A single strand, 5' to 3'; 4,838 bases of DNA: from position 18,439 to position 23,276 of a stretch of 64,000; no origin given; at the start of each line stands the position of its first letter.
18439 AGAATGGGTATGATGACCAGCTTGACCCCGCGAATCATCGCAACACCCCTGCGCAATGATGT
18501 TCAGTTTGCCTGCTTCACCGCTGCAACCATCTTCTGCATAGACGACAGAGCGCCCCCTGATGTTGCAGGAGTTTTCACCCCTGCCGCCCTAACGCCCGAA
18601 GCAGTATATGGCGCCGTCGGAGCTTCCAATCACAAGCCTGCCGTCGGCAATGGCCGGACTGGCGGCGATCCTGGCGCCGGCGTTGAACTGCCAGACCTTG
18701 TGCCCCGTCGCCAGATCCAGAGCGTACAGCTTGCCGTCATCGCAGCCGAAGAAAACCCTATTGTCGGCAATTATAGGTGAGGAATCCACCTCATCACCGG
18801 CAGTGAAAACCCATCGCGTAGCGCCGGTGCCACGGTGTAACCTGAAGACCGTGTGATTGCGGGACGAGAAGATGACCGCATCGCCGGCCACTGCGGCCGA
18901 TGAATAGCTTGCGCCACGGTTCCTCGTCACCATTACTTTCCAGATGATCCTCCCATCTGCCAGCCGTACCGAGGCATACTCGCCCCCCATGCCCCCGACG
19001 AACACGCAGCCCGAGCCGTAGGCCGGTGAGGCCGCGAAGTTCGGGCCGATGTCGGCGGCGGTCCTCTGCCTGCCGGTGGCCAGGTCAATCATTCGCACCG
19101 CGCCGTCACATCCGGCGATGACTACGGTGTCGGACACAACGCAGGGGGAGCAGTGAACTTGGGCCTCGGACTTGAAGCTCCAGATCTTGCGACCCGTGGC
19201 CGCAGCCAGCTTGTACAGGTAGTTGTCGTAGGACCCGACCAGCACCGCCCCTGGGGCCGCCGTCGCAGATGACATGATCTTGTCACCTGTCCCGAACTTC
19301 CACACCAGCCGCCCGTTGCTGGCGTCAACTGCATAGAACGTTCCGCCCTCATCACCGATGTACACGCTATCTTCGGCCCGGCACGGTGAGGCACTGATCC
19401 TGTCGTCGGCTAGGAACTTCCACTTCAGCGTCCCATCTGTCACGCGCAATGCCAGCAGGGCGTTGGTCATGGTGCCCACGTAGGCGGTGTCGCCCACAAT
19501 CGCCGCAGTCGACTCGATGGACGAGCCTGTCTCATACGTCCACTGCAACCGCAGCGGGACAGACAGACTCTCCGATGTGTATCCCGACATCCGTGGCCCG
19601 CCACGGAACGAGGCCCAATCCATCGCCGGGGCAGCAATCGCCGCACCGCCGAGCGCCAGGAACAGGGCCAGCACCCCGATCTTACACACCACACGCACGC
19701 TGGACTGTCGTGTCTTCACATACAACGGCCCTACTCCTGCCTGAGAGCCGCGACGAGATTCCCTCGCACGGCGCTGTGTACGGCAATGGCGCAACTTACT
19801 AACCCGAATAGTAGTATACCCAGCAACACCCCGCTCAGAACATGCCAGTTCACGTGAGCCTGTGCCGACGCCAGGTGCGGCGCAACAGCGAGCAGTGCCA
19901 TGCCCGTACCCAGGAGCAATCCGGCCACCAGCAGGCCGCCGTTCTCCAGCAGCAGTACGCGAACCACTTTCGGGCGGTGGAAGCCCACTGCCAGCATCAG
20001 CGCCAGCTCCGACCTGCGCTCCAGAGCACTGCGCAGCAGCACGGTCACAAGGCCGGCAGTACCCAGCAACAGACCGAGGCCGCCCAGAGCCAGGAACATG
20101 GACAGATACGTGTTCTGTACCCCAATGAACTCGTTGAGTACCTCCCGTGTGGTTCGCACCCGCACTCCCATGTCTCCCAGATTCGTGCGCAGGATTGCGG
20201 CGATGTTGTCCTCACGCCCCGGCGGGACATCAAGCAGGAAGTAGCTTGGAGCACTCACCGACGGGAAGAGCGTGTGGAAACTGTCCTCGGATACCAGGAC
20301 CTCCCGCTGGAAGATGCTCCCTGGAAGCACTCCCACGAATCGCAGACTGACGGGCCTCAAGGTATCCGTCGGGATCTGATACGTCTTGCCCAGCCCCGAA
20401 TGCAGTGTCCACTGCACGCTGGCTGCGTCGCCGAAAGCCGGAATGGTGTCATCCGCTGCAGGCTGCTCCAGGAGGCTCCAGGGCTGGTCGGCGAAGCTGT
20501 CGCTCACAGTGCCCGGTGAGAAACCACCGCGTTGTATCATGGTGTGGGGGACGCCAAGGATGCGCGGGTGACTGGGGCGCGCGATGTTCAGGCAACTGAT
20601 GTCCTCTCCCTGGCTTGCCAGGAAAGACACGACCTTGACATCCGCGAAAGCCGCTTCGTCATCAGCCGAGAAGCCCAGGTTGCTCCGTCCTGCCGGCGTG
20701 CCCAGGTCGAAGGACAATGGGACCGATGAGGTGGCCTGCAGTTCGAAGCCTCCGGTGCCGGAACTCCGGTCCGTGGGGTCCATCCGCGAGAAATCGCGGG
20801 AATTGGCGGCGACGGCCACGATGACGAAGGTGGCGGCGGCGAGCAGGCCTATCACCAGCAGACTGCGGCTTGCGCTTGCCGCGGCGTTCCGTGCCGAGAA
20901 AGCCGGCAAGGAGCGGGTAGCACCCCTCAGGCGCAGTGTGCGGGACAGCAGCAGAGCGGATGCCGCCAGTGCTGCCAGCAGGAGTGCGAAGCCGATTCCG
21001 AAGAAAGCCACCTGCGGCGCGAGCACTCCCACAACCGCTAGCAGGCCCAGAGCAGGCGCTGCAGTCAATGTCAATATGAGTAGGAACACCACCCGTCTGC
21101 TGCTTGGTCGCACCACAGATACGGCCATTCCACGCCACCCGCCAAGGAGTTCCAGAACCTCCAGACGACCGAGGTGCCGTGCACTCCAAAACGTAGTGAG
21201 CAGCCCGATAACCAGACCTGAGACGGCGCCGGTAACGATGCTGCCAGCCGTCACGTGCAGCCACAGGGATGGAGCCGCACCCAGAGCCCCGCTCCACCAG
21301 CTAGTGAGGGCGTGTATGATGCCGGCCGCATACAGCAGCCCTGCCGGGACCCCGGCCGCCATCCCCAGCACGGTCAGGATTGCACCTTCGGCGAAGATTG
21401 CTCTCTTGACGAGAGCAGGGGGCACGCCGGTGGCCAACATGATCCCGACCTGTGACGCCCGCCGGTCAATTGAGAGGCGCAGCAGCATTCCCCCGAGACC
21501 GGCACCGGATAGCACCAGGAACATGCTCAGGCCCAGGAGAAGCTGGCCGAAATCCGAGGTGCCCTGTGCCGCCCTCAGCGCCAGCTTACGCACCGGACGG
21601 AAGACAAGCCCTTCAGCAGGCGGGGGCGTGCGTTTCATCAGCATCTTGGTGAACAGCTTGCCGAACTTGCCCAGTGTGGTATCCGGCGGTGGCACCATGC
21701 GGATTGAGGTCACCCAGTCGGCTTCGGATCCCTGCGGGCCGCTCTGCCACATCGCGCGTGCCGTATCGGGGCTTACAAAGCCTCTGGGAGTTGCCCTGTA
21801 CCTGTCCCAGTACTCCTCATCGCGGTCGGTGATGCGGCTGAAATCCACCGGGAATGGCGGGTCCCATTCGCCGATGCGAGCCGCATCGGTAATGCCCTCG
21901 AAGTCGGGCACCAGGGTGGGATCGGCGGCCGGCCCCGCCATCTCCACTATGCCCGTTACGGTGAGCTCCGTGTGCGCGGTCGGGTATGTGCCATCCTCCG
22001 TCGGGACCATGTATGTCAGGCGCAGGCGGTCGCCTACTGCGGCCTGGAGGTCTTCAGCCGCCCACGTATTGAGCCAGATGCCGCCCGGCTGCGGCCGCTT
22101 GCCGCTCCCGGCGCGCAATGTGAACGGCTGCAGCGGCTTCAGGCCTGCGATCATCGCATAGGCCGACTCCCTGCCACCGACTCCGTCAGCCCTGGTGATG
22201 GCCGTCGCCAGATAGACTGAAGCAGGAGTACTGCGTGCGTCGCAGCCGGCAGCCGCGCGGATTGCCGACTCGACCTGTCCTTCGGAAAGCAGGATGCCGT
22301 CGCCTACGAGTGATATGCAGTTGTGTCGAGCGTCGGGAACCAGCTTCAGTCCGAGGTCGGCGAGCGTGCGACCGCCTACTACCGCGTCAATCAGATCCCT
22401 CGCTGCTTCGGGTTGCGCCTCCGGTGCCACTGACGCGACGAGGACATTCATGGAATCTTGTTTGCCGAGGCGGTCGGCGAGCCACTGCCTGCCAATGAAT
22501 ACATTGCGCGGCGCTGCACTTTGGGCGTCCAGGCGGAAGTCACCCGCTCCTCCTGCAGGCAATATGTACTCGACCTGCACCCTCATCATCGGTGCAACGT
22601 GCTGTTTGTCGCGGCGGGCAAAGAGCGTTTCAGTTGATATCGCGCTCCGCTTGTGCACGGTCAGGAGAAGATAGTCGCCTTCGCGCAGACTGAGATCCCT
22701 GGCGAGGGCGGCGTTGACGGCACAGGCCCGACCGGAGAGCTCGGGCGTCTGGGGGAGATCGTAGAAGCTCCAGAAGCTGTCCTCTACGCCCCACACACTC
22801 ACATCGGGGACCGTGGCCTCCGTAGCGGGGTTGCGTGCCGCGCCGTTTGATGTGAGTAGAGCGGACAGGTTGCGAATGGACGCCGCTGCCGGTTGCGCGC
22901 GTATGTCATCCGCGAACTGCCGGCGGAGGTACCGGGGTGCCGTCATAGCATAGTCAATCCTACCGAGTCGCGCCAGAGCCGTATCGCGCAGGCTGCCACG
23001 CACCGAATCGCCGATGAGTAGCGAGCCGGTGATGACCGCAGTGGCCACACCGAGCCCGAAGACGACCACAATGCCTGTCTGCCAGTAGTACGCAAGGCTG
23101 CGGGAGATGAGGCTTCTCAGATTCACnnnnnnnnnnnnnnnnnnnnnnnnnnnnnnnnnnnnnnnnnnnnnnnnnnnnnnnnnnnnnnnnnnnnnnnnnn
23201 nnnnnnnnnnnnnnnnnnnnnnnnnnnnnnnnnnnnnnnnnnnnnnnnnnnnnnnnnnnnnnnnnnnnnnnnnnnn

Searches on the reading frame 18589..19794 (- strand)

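Call 11: search_protein_families(library=pfam, proteins=[window:18589-19794:-], max_evalue=0.01)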
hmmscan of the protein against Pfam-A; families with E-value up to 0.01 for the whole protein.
window:18589-19794:- (401 aa): 8 families
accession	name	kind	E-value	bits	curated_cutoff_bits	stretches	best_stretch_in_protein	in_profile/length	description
PF13570.13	Beta-prop_ACSF4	-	4.6e-63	214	133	3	140-290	18-174/329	Beta-alanine-activating enzyme, beta-propeller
PF13360.13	PQQ_2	-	1e-50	173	27.6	4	140-249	32-146/233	Outer membrane protein assembly factor BamB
PF01011.28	PQQ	-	3.5e-14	52.9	26.7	2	86-170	32-143/595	Glucose/ethanol/alcohol dehydrogenase, beta-propeller domain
PF25293.1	Beta-prop_EMC1_N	-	7.4e-07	29.5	34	0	274-371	44-146/219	EMC1 N-terminal beta-propeller domain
PF25292.1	Beta-prop_CGLA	-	4.9e-06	26.7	26.8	1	142-209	45-114/316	Lambda-carrageenase beta-propeller domain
PF03478.24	Beta-prop_KIB1-4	-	0.0001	22.4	27.4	0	104-172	90-143/242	KIB1-4 beta-propeller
PF14435.11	SUKH-4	-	0.0013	19.3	25.5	0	124-165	62-103/179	SUKH-4 immunity protein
PF23414.1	Beta-prop_EML_2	-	0.0044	16.9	90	0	344-399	51-108/266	Echinoderm microtubule-associated protein second beta-propeller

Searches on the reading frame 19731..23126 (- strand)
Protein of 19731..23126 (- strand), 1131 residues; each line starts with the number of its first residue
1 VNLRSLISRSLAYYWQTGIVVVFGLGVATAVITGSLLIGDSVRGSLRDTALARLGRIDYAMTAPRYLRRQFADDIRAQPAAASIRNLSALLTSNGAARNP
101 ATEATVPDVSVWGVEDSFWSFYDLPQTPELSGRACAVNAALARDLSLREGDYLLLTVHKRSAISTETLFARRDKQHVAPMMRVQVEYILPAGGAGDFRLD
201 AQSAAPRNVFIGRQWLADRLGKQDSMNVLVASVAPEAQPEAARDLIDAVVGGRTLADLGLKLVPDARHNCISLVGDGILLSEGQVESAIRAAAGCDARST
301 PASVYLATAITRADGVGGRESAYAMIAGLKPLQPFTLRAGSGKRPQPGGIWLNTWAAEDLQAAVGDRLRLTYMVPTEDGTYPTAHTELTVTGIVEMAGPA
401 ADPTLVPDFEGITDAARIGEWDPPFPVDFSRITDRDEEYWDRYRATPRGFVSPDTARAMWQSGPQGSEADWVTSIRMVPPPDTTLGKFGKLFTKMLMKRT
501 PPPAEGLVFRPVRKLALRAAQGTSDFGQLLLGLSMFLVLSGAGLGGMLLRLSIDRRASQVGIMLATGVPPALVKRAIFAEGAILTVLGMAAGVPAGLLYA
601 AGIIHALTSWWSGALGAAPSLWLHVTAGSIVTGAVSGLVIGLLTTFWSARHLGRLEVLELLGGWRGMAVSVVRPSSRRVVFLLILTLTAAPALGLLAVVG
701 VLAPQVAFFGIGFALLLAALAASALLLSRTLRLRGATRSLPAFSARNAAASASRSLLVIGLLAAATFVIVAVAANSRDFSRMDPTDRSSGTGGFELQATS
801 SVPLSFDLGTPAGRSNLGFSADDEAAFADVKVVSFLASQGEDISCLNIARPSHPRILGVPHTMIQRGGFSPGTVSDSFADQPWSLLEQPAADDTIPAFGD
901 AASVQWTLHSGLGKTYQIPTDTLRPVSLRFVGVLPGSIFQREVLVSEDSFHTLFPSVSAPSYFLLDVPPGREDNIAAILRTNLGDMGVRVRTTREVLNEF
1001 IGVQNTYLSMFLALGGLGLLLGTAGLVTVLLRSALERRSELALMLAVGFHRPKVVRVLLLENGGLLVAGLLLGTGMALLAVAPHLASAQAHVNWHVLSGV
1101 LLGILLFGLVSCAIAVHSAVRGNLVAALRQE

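Call 11: search_protein_families(library=pfam, proteins=[window:19731-23126:-], max_evalue=0.01)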
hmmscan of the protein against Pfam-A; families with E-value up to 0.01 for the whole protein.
window:19731-23126:- (1131 aa): 1 family
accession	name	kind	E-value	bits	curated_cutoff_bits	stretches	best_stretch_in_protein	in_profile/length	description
PF02687.27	FtsX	-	5.5e-12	46.2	25.5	2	1014-1122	3-118/120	FtsX-like permease C-terminal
